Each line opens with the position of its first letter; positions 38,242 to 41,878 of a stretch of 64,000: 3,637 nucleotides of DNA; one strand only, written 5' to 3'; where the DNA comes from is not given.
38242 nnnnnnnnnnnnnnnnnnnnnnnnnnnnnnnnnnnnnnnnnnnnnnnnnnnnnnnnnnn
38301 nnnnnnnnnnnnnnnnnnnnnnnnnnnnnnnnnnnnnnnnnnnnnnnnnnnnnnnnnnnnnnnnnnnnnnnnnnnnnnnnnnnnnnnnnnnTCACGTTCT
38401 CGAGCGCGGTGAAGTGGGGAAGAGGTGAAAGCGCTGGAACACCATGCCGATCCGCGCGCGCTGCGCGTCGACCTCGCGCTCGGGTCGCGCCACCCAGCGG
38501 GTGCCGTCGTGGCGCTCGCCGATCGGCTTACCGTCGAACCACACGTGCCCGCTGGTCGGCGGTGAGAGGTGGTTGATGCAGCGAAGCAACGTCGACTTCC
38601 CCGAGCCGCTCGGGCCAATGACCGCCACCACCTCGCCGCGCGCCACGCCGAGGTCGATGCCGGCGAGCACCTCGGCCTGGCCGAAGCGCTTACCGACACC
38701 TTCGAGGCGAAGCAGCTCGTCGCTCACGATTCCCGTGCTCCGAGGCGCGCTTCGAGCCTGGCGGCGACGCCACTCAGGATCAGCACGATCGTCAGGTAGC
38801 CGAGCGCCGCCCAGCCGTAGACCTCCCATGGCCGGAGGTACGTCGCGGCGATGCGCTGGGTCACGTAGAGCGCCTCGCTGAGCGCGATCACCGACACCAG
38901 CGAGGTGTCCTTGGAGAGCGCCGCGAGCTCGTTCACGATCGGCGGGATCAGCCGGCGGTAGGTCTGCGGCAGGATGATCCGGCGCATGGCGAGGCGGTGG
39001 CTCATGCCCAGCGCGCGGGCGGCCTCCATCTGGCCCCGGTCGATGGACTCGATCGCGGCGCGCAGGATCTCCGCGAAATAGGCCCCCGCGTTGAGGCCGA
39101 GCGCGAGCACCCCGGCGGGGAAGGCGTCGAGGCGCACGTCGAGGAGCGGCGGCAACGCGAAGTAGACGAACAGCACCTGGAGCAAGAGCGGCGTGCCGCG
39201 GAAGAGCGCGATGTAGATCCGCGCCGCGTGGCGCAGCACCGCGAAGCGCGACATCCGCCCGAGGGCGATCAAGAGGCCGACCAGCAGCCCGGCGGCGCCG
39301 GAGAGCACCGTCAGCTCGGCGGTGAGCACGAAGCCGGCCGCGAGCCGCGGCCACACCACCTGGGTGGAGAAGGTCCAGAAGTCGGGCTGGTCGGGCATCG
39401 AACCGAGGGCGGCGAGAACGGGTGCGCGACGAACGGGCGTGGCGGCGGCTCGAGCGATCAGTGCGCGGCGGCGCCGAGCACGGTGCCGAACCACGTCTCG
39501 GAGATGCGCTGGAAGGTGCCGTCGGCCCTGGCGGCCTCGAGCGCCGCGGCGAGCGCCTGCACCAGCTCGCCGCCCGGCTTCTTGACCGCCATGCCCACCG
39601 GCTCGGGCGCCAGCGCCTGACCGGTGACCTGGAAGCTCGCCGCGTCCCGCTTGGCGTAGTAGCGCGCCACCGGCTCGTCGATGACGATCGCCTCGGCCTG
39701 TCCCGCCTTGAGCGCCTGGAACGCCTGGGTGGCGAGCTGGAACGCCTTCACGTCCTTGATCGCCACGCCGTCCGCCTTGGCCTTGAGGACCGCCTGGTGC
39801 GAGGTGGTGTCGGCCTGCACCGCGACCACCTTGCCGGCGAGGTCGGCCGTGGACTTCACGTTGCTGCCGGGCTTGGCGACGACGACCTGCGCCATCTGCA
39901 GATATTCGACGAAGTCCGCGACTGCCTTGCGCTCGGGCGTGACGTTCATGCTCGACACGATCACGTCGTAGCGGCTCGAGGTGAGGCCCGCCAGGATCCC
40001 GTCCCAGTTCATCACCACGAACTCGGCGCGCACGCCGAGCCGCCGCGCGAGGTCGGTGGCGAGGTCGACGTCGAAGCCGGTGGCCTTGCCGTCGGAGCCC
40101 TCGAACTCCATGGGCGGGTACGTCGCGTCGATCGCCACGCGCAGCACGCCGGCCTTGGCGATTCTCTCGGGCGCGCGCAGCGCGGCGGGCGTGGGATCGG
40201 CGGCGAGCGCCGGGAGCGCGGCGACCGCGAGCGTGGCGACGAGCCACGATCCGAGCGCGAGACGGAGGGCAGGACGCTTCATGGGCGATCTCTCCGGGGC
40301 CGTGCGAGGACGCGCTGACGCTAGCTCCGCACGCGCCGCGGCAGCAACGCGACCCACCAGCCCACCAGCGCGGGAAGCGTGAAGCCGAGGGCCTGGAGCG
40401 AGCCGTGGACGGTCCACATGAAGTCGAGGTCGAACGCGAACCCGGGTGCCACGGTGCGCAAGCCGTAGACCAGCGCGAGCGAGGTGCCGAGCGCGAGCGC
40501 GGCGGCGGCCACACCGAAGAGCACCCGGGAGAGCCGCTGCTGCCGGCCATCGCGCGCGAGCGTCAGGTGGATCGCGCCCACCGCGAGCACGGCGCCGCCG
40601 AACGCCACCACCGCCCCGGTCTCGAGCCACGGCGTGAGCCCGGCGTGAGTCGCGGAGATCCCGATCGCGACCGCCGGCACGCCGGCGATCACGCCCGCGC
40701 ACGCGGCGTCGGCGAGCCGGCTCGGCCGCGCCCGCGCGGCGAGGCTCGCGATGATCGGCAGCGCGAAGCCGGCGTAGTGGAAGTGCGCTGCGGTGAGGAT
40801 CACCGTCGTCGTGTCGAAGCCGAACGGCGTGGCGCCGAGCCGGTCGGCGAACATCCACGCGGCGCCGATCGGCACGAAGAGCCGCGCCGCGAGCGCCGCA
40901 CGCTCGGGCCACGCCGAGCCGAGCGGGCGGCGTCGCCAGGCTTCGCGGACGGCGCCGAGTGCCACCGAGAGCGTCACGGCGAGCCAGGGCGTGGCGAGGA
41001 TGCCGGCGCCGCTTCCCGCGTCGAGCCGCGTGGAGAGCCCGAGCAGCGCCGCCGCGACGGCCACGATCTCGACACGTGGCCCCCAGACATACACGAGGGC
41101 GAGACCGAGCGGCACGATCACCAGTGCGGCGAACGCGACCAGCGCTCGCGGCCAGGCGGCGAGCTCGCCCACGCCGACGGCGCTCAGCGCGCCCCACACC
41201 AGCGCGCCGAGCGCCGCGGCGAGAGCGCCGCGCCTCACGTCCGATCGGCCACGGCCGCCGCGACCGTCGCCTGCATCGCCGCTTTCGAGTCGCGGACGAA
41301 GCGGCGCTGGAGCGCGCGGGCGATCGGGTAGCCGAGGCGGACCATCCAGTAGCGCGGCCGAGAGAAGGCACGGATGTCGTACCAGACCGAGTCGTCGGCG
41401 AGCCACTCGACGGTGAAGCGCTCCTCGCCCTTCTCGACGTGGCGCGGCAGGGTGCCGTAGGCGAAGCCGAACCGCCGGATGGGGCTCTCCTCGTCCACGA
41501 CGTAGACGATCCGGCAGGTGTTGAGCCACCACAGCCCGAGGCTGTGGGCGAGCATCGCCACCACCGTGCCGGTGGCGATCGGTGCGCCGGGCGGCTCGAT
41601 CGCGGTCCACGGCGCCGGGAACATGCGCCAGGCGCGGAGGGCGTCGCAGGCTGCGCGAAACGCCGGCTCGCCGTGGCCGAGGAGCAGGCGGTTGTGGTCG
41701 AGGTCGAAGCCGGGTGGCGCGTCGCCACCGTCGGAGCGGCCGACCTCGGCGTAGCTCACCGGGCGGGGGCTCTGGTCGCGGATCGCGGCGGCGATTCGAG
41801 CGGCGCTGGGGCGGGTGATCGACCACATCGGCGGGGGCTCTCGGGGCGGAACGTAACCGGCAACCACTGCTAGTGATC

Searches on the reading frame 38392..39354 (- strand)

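Call 79: search_protein_families(library=pfam, proteins=[window:38392-39354:-], max_evalue=0.001)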
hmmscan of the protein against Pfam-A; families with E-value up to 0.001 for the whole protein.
window:38392-39354:- (320 aa): 4 families
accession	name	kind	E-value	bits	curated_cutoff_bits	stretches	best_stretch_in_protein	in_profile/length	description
PF00005.33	ABC_tran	-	2e-17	64.5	25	1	231-315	2-74/137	ABC transporter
PF13304.12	AAA_21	-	0.00015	22.4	27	1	243-288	2-45/304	AAA domain, putative AbiEii toxin, Type IV TA system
PF13191.12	AAA_16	-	0.00021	22.3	32.6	1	238-269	20-52/167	AAA ATPase domain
PF13555.12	AAA_29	-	0.00038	20.6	27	1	240-262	23-44/61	P-loop containing region of AAA domain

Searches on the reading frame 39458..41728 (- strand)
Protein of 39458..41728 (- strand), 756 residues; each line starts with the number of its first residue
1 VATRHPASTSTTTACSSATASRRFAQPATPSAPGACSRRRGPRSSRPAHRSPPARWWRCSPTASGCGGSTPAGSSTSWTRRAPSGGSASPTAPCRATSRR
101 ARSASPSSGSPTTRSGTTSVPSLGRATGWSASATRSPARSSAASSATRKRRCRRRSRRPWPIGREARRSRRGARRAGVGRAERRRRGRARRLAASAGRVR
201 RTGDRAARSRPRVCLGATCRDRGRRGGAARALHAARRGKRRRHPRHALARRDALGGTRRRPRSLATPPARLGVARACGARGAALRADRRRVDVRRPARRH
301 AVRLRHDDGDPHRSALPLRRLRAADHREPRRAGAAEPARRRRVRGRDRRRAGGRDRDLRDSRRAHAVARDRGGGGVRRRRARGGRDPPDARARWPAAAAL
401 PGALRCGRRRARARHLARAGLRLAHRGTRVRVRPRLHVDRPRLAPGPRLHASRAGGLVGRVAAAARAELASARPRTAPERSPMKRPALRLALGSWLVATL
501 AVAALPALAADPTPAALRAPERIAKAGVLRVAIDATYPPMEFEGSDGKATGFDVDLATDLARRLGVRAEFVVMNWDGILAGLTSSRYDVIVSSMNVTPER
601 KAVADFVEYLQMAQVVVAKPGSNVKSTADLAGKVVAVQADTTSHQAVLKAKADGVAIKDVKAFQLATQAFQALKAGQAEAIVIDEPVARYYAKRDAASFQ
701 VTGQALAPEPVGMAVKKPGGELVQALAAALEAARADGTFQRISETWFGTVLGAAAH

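Call 79: search_protein_families(library=pfam, proteins=[window:39458-41728:-], max_evalue=0.001)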
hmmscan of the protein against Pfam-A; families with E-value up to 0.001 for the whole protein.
window:39458-41728:- (756 aa): 4 families
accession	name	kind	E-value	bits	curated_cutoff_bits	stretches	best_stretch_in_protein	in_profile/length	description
PF00497.25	SBP_bac_3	-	1.1e-36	125.9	26.4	1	529-748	1-131/132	Bacterial extracellular solute-binding proteins, family 3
PF09084.16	NMT1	-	5.8e-06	26.8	20.5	1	613-689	74-153/216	NMT1/THI5 like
PF10613.14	Lig_chan-Glu_bd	-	0.00021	21.8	30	1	551-608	44-100/115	Ligated ion channel L-glutamate- and glycine-binding site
PF12974.12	Phosphonate-bd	-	0.00088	19.2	27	0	556-703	19-185/242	ABC transporter, phosphonate, periplasmic substrate-binding protein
